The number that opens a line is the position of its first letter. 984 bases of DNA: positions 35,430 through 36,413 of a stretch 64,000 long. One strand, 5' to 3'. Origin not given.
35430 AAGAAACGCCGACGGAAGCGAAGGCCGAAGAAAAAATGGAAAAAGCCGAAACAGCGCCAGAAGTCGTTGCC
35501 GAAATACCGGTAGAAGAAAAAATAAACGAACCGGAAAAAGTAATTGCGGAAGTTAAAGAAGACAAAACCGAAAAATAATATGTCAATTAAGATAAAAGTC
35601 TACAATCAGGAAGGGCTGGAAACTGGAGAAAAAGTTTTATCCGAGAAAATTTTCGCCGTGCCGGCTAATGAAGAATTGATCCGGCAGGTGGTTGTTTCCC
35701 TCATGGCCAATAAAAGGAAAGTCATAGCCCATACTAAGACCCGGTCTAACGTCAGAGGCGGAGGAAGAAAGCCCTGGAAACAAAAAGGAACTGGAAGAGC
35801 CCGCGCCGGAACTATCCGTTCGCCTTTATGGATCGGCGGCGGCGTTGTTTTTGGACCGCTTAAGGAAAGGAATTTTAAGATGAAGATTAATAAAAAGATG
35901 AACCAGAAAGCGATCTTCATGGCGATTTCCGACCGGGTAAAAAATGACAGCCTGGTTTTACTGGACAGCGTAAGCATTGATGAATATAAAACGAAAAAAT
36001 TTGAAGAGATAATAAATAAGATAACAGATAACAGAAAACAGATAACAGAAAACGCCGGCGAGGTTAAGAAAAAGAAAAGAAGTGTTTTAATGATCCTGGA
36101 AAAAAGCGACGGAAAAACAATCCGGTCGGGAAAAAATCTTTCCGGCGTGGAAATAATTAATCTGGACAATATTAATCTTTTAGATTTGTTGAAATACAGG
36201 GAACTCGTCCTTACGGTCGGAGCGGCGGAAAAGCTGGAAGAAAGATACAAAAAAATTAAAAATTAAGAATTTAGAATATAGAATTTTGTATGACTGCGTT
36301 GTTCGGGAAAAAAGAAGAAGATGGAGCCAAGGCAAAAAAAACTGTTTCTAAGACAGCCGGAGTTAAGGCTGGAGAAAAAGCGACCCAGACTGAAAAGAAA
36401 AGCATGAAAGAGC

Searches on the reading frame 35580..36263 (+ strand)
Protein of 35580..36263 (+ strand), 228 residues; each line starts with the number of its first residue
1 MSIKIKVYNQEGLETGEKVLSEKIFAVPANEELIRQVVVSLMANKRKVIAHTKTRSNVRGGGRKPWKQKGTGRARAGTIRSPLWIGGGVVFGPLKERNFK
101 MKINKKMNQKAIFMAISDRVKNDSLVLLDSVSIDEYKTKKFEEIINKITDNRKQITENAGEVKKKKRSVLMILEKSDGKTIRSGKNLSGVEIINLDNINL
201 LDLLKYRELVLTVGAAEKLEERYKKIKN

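Call 50: search_protein_families(library=pfam, proteins=[window:35580-36263:+], max_evalue=0.001)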
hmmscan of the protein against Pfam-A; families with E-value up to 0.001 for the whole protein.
seq(228 aa): 1 family
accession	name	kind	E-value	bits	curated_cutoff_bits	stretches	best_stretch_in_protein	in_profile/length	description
PF00573.27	Ribosomal_L4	-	3.5e-60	203.3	25.8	1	20-222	3-190/190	Ribosomal protein L4/L1 family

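Call 69: find_homologous_proteins(query=window:35580-36263:+, max_evalue=1e-20)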
Query seq(228 aa) (228 aa): 7799 proteins with E <= 1e-20 among 8000 candidates; the best 120 are listed.
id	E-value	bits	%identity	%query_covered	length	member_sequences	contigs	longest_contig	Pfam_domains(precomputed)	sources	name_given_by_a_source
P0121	2.3e-137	473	100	100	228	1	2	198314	PF00573.28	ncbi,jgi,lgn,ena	ncbi:MAG: 50S ribosomal protein L4 [Patescibacteria group bacterium]|jgi:large subunit ribosomal pro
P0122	2.5e-113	394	83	99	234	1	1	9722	PF00573.28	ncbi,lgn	-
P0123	9.9e-107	373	77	99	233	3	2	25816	PF00573.28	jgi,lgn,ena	-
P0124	1.1e-89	317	68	99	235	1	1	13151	PF00573.28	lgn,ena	-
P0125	1.3e-85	304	66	100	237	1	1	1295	PF00573.28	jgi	-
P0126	1.3e-85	304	63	98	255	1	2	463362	PF00573.28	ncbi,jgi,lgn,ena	ncbi:MAG: 50S ribosomal protein L4 [Patescibacteria group bacterium]|jgi:large subunit ribosomal pro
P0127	3.1e-85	303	67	99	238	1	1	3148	PF00573.28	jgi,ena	-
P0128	1.0e-77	278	59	98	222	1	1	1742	PF00573.28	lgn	-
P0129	1.2e-77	278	62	98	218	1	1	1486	PF00573.28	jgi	-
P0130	3.7e-77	276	59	97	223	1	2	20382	PF00573.28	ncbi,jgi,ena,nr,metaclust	ncbi:MAG: 50S ribosomal protein L4 [Parcubacteria group bacterium GW2011_GWE2_38_18]|nr:MAG: 50S rib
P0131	1.8e-76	274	61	98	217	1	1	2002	PF00573.28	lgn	-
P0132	1.9e-76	274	59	98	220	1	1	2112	PF00573.28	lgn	-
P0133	1.2e-75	271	58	97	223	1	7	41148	PF00573.28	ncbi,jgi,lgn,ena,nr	ncbi:MAG: 50S ribosomal protein L4 [Parcubacteria group bacterium GW2011_GWE2_39_37]|nr:MAG: 50S rib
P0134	1.4e-75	271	57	99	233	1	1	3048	PF00573.28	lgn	-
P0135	1.6e-75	271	58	98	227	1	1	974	PF00573.28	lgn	-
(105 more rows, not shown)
